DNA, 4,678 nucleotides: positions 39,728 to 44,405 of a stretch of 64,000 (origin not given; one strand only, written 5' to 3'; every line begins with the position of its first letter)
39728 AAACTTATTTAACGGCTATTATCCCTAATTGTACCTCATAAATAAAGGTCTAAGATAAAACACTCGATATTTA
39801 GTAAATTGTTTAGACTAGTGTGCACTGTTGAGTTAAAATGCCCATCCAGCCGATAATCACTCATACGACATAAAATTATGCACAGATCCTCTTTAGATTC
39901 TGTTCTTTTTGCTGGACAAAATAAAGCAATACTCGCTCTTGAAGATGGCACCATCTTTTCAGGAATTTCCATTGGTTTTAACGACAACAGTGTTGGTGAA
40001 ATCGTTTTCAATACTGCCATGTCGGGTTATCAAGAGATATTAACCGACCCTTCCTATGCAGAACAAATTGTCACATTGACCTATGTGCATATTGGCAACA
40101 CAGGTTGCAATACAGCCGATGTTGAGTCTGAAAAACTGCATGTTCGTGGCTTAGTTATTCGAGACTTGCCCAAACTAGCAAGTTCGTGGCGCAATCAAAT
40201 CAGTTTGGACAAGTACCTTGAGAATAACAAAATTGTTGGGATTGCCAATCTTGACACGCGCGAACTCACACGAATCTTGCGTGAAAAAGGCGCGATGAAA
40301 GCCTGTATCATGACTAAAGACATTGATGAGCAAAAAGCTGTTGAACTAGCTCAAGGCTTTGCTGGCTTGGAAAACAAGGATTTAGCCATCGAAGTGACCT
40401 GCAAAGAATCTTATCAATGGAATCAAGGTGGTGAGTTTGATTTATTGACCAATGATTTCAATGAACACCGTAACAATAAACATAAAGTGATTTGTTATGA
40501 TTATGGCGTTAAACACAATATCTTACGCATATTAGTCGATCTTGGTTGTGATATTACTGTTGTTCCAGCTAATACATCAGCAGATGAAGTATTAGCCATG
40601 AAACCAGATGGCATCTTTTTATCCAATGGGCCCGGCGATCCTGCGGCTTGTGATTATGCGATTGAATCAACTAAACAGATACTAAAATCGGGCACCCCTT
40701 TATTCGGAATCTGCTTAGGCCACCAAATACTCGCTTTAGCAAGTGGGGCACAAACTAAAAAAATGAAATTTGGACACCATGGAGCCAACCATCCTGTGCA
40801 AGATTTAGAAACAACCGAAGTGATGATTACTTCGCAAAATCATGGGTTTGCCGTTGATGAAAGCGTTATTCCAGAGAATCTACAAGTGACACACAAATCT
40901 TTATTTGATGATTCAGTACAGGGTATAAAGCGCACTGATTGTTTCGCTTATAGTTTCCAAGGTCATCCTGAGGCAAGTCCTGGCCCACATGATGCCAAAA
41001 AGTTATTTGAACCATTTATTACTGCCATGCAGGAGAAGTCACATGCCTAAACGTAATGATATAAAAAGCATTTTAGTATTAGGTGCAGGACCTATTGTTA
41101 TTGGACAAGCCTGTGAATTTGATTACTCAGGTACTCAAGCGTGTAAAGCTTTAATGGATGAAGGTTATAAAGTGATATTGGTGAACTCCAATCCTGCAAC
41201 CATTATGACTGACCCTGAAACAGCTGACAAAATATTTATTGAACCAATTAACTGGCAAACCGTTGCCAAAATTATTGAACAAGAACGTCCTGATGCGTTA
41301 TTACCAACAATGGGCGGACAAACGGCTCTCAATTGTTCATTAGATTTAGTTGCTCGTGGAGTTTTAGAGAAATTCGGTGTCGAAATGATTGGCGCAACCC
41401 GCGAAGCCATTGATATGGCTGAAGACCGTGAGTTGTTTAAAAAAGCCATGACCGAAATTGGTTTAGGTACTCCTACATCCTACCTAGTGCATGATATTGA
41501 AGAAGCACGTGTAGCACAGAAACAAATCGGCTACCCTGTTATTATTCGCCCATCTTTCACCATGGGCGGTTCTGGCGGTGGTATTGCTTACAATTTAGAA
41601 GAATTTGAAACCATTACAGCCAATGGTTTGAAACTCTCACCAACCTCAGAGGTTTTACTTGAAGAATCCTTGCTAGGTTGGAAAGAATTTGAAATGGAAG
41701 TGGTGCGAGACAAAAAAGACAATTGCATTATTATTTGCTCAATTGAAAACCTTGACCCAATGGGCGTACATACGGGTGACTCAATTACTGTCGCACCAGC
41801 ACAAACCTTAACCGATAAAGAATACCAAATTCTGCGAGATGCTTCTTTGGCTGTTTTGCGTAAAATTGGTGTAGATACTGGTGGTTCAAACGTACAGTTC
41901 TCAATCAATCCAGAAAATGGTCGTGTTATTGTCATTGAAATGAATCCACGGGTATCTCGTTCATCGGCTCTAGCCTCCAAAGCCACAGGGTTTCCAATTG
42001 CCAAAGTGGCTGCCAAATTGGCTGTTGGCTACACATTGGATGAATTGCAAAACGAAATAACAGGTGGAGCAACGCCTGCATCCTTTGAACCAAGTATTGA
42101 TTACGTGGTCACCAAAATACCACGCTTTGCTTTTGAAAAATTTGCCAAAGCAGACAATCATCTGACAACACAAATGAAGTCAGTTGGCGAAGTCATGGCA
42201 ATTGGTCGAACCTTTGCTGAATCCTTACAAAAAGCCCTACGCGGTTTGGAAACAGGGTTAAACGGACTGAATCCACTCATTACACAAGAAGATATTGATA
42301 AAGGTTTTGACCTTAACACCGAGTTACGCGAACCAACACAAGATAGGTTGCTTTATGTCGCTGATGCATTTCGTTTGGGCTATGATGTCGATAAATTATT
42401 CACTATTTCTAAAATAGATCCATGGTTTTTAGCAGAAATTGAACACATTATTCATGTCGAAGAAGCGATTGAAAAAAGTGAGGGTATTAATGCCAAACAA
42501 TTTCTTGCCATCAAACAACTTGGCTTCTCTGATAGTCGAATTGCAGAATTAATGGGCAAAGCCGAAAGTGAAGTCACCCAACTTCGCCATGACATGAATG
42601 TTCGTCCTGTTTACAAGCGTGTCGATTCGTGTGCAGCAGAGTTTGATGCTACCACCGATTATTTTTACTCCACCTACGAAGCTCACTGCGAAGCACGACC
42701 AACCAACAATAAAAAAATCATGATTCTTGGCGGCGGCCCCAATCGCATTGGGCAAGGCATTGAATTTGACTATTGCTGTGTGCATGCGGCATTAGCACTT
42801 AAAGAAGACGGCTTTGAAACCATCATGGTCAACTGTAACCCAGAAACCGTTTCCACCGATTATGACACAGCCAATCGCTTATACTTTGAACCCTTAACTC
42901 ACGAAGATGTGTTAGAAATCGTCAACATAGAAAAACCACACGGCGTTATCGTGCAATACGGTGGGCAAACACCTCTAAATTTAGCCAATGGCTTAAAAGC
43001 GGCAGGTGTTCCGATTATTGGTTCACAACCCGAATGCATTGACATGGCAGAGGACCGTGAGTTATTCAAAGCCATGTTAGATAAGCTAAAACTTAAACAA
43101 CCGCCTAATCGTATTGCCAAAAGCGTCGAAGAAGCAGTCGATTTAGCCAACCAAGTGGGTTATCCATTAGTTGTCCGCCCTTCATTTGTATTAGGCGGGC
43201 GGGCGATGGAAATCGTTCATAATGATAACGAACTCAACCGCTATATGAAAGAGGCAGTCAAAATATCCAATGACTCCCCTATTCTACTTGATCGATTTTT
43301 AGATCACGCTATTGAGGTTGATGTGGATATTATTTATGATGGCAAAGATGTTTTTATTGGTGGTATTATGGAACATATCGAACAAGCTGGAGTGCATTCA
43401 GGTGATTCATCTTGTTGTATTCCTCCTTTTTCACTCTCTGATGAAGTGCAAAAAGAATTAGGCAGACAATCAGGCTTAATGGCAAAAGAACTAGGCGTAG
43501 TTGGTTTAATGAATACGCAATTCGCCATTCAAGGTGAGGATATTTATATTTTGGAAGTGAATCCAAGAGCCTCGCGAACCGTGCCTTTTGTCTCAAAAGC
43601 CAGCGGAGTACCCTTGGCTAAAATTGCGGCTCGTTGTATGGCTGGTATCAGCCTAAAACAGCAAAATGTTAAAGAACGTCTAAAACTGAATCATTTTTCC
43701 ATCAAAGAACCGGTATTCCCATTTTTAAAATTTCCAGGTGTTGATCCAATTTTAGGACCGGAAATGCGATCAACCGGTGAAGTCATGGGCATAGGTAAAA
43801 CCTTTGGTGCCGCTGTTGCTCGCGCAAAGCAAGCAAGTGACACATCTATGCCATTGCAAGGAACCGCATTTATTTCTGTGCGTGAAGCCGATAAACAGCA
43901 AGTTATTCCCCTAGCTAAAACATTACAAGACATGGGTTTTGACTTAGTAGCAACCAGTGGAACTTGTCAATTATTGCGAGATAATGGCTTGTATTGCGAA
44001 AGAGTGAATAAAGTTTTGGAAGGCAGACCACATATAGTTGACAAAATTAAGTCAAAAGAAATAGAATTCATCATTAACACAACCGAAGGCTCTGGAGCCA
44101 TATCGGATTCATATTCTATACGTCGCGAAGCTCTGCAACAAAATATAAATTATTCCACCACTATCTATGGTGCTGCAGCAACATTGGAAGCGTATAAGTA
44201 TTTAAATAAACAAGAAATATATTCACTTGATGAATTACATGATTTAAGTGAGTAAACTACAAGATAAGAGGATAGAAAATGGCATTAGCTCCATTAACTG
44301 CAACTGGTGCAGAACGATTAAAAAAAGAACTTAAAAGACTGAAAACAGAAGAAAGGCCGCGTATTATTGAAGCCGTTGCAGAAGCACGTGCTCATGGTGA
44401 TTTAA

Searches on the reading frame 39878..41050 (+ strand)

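Call 87: search_protein_families(library=pfam, proteins=[window:39878-41050:+], max_evalue=0.00001)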
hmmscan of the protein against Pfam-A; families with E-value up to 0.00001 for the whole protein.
window:39878-41050:+ (390 aa): 3 families
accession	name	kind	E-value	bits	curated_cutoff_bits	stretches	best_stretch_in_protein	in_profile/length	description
PF00117.34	GATase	-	5.1e-53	180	22.8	1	207-381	3-188/190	Glutamine amidotransferase class-I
PF00988.28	CPSase_sm_chain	-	6.1e-51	171.9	27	1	19-144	1-126/126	Carbamoyl-phosphate synthase small chain, CPSase domain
PF07722.19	Peptidase_C26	-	8.7e-06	26.1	20.5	0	261-292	94-125/219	Peptidase C26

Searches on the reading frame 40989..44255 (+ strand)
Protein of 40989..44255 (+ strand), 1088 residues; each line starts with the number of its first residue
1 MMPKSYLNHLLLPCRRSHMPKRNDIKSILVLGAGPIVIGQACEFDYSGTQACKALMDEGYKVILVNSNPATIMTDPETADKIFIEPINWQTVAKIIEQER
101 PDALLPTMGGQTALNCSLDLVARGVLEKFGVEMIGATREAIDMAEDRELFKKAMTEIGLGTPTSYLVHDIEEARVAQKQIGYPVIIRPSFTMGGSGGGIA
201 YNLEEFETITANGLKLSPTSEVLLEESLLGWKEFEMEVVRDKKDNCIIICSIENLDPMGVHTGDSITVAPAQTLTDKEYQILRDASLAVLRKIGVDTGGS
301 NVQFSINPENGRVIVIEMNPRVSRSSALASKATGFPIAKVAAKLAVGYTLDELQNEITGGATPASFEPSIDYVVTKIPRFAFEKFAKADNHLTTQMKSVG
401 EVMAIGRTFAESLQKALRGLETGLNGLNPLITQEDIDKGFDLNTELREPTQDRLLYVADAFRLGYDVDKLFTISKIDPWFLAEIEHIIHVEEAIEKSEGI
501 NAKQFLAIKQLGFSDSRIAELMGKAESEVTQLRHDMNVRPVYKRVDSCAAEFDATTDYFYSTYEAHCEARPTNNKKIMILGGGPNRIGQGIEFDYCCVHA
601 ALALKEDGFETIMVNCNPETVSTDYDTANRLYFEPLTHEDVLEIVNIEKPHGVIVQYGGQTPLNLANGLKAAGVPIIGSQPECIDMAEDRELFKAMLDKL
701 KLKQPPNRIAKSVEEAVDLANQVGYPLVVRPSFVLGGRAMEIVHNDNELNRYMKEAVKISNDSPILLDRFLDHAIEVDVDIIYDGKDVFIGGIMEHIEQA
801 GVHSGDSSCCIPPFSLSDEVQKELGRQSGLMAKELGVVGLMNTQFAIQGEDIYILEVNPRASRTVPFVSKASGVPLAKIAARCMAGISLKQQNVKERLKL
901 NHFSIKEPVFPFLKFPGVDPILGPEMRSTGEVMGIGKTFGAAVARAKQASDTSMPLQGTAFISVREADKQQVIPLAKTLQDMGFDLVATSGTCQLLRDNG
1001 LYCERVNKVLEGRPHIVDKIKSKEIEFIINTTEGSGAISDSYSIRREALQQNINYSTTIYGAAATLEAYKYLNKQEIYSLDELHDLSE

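Call 87: search_protein_families(library=pfam, proteins=[window:40989-44255:+], max_evalue=0.00001)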
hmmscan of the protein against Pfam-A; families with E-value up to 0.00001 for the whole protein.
window:40989-44255:+ (1088 aa): 9 families
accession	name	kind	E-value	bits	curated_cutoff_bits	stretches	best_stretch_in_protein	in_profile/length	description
PF02786.22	CPSase_L_D2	-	1.4e-112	374.8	19.8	2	146-352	1-210/211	Carbamoyl-phosphate synthase L chain, ATP binding domain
PF25596.1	CPSase_L_D1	-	1.4e-97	322.1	27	2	574-685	2-117/118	Carbamoyl phosphate synthase preATP-grasp domain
PF02787.25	CPSase_L_D3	-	6.5e-26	90.6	26.6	1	445-521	2-79/80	Carbamoyl-phosphate synthetase large chain, oligomerisation domain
PF02142.27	MGS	-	6.1e-22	78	24.1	1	972-1057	2-94/94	MGS-like domain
PF02222.28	ATP-grasp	-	1.4e-15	57.9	27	1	696-861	2-163/179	ATP-grasp domain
PF07478.18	Dala_Dala_lig_C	-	9.9e-12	45.2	24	1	715-860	27-175/204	D-ala D-ala ligase C-terminus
PF15632.11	ATPgrasp_Ter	-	3.3e-09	37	29.1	1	822-897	47-120/131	ATP-grasp in the biosynthetic pathway with Ter operon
PF02655.19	ATP-grasp_3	-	4.2e-09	37.1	23.2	0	693-861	7-157/160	ATP-grasp domain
PF13549.11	ATP-grasp_5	-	3e-06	27.2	27.6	0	694-730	16-52/221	ATP-grasp domain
